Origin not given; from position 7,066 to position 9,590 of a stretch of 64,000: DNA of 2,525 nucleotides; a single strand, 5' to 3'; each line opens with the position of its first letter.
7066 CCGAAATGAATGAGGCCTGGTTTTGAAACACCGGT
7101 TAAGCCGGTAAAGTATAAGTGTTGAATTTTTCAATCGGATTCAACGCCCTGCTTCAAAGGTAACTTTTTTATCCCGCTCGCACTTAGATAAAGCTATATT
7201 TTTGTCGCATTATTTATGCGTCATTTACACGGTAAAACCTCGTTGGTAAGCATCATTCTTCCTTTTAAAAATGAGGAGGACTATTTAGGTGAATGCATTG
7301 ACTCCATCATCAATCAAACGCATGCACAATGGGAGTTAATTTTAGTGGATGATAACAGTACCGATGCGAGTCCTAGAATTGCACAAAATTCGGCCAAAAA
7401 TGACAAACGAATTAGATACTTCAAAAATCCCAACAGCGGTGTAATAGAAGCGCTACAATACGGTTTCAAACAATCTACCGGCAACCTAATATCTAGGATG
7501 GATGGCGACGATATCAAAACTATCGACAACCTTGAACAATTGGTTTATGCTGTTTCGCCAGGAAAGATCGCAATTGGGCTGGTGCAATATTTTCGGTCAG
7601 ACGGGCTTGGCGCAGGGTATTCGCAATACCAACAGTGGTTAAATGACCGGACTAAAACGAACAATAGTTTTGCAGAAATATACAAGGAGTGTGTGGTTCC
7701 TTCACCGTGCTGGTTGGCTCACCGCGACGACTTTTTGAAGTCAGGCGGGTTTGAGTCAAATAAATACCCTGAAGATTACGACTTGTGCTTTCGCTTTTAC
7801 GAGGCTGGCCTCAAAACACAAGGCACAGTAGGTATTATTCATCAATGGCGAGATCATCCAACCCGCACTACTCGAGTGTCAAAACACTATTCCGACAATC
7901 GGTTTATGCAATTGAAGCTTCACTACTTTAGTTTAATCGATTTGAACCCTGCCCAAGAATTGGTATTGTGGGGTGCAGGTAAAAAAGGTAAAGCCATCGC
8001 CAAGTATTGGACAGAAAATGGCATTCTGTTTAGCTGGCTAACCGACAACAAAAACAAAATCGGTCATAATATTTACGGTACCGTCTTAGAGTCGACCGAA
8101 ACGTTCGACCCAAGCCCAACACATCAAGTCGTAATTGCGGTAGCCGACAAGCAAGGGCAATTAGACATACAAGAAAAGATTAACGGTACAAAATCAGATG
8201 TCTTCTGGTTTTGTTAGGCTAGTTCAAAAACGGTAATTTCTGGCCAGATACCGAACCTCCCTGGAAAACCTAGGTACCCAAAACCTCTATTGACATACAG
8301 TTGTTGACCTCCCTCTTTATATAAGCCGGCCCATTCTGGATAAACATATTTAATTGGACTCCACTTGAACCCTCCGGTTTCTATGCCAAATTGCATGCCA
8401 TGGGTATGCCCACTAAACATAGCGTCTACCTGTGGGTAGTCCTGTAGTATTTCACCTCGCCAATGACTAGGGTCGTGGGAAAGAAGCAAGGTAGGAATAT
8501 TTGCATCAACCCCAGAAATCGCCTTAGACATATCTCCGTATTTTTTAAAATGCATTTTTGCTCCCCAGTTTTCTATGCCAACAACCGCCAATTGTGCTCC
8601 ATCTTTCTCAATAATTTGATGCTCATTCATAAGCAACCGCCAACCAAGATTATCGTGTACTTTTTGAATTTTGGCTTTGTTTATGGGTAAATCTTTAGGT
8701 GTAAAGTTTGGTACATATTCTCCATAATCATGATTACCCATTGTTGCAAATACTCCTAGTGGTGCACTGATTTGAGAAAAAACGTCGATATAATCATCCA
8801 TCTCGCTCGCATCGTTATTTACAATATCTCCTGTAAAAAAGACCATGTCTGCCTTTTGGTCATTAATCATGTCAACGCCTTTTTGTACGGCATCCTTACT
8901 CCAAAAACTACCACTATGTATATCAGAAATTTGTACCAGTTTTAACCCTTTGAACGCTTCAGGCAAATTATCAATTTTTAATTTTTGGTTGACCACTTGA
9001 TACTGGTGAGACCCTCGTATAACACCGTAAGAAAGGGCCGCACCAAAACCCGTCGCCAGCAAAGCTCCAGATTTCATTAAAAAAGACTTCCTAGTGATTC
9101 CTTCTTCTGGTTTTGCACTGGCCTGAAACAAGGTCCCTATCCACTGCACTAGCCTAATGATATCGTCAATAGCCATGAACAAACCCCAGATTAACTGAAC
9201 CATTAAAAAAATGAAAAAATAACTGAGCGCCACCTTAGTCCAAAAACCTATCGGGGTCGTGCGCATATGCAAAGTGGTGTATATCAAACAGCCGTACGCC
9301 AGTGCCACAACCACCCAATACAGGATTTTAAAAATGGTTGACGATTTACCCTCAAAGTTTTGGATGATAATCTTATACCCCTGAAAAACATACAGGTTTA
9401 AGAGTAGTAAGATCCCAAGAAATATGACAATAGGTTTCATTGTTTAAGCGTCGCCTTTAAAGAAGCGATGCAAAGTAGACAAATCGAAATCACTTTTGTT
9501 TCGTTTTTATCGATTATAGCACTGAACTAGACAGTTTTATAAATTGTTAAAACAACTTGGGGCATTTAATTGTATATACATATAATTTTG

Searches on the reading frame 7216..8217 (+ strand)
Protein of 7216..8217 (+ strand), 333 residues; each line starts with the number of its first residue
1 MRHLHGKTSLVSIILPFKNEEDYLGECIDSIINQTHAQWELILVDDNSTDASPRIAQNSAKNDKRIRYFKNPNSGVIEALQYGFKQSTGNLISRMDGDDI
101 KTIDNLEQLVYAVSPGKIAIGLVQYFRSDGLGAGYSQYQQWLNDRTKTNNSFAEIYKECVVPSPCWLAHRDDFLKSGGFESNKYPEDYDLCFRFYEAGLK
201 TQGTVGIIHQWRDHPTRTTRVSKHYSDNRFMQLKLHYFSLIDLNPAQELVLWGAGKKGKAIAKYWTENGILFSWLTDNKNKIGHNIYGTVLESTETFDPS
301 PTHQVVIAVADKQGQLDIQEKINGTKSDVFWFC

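Call 48: search_protein_families(library=pfam, proteins=[window:7216-8217:+], max_evalue=0.000001)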
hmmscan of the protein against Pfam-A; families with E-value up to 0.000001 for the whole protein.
window:7216-8217:+ (333 aa): 3 families
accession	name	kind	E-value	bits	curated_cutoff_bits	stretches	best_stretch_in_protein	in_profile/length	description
PF00535.33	Glycos_transf_2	-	1.1e-33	117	23.3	1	12-173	1-164/168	Glycosyl transferase family 2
PF13641.12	Glyco_tranf_2_3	-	9e-11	42.7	27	1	11-203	3-203/230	Glycosyltransferase like family 2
PF10111.15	Glyco_tranf_2_2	-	3.2e-08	33.9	27.3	1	12-193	1-198/276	Glycosyltransferase like family 2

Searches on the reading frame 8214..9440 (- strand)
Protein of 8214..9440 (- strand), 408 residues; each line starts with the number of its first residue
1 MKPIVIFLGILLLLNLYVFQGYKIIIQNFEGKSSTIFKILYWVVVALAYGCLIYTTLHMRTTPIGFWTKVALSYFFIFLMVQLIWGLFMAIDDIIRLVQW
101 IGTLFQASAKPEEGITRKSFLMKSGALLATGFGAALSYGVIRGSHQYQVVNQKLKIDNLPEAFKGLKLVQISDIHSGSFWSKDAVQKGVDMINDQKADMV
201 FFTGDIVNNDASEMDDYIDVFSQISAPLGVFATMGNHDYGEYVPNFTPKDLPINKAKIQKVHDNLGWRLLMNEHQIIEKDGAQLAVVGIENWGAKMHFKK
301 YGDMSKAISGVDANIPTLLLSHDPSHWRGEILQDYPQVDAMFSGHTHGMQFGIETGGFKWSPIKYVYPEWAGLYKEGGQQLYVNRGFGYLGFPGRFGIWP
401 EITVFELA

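Call 48: search_protein_families(library=pfam, proteins=[window:8214-9440:-], max_evalue=0.000001)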
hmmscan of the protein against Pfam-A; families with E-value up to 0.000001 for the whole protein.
window:8214-9440:- (408 aa): 1 family
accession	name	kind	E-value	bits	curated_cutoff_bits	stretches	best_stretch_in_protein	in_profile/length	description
PF00149.33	Metallophos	-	4.7e-15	57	21.5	1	167-348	2-190/191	Calcineurin-like phosphoesterase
